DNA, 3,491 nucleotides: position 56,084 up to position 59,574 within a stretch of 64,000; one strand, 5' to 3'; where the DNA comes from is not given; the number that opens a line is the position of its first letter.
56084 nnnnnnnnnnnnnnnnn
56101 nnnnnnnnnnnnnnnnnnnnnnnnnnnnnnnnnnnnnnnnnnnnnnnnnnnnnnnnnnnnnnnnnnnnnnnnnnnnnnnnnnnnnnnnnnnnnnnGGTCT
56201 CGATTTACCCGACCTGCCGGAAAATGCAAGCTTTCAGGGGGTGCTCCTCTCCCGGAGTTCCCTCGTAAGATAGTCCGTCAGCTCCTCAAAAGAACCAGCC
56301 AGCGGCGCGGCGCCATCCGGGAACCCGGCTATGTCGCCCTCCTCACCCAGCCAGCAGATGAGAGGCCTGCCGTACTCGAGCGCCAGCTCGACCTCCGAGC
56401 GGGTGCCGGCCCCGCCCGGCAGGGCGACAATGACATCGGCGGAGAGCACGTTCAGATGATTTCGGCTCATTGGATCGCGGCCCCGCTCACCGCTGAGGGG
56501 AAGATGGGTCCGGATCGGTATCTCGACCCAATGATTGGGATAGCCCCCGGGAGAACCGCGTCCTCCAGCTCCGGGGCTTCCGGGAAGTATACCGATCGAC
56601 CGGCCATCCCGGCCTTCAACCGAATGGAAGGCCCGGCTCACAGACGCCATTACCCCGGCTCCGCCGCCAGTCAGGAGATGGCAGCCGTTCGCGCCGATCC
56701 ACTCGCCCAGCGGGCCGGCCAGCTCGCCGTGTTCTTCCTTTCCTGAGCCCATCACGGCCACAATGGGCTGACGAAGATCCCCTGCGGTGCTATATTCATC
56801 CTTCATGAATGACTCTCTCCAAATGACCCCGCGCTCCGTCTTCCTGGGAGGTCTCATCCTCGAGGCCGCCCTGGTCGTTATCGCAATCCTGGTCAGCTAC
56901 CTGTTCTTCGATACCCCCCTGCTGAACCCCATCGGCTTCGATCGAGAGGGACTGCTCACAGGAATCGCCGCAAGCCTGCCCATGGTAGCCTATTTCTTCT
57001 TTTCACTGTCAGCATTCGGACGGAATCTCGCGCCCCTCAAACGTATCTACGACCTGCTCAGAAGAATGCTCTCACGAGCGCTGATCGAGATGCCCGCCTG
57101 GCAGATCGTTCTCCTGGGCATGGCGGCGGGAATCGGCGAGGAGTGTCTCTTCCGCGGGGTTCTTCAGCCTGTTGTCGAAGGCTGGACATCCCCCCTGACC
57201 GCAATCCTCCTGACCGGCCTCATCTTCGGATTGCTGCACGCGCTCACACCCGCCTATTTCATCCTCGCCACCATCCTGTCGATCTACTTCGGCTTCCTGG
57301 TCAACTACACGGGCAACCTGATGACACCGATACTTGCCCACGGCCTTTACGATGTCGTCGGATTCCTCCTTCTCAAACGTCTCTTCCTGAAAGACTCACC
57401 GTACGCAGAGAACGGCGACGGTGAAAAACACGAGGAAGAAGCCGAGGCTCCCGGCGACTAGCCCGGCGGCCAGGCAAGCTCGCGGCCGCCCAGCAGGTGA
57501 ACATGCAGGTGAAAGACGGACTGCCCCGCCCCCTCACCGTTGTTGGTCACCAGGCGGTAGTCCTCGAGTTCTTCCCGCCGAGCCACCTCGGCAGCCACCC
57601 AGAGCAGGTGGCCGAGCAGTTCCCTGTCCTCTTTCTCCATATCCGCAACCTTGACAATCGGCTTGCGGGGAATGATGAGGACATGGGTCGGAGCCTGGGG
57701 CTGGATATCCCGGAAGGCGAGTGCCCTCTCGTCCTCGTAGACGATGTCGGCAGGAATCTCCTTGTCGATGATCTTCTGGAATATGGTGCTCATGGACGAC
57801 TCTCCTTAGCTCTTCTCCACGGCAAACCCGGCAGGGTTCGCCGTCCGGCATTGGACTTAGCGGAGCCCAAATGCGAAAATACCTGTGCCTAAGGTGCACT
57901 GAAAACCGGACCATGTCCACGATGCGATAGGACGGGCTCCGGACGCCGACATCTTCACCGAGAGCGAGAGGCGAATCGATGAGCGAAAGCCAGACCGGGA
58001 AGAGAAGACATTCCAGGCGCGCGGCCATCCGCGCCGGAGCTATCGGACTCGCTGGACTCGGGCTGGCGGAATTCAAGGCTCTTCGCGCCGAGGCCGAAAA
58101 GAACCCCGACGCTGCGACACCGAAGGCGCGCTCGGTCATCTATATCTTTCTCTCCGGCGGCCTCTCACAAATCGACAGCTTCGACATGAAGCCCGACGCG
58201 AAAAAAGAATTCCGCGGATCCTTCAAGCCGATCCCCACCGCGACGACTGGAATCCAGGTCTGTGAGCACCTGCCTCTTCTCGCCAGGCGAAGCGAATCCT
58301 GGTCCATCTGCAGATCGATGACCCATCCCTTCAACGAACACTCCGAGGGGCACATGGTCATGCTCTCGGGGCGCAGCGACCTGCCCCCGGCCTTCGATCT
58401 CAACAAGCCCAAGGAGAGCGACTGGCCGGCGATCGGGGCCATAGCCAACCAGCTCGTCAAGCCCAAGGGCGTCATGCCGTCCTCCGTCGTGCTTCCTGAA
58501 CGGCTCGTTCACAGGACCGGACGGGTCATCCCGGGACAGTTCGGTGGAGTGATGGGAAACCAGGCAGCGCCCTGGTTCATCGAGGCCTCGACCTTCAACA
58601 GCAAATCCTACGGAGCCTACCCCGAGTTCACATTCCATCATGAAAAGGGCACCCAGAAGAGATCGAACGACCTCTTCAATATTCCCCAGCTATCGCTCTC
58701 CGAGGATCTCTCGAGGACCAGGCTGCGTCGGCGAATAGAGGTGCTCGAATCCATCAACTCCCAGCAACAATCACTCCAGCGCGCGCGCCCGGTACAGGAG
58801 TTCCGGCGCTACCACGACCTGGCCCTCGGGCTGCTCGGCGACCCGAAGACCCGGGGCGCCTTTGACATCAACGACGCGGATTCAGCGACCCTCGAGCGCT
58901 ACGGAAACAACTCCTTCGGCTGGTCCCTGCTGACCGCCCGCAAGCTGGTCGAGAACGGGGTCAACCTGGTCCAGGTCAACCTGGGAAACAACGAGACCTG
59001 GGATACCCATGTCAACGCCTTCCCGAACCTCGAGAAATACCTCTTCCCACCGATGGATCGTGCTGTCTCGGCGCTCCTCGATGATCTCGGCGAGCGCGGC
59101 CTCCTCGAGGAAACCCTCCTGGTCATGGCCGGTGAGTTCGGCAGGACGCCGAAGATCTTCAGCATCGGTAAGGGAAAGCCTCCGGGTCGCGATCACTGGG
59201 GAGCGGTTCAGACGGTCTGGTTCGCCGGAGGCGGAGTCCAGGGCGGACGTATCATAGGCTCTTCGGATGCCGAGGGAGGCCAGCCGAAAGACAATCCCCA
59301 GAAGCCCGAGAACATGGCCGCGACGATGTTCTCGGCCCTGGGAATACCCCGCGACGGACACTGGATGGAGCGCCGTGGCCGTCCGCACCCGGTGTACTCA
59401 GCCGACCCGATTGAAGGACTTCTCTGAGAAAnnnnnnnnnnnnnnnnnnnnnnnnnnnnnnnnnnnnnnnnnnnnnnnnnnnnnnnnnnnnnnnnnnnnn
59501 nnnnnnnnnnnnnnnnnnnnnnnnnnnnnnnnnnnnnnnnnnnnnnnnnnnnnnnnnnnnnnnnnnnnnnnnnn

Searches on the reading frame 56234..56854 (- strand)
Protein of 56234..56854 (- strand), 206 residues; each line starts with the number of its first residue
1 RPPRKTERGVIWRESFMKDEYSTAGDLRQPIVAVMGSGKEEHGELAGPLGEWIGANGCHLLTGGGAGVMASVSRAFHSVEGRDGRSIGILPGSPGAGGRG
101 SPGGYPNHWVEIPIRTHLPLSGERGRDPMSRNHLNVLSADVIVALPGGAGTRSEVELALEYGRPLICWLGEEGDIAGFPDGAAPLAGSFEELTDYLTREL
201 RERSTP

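Call 85: search_protein_families(library=pfam, proteins=[window:56234-56854:-], max_evalue=0.001)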
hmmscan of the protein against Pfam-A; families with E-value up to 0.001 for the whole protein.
window:56234-56854:- (206 aa): 1 family
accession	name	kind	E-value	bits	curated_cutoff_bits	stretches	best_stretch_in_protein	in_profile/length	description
PF18306.6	LDcluster4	-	6.8e-27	94.4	26.3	1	30-168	2-123/151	SLOG cluster4 family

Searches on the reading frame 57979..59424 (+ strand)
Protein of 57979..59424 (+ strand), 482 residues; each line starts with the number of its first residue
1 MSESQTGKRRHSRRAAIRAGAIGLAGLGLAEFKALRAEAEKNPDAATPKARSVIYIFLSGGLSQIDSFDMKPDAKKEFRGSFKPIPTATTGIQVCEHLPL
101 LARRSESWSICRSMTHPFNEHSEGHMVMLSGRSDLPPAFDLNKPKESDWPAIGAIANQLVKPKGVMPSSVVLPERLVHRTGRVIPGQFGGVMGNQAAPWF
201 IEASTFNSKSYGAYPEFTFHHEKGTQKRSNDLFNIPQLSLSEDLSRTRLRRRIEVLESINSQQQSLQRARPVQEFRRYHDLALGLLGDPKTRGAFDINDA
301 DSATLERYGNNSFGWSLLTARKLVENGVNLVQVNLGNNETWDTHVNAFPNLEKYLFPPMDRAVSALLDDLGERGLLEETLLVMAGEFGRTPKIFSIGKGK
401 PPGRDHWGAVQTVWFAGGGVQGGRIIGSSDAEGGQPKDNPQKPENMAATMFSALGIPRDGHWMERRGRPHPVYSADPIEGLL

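Call 85: search_protein_families(library=pfam, proteins=[window:57979-59424:+], max_evalue=0.001)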
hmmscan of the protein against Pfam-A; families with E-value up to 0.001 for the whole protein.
window:57979-59424:+ (482 aa): 1 family
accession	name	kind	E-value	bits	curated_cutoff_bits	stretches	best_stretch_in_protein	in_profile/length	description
PF07394.17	DUF1501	-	1.2e-79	268.8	27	1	50-479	1-387/390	Protein of unknown function (DUF1501)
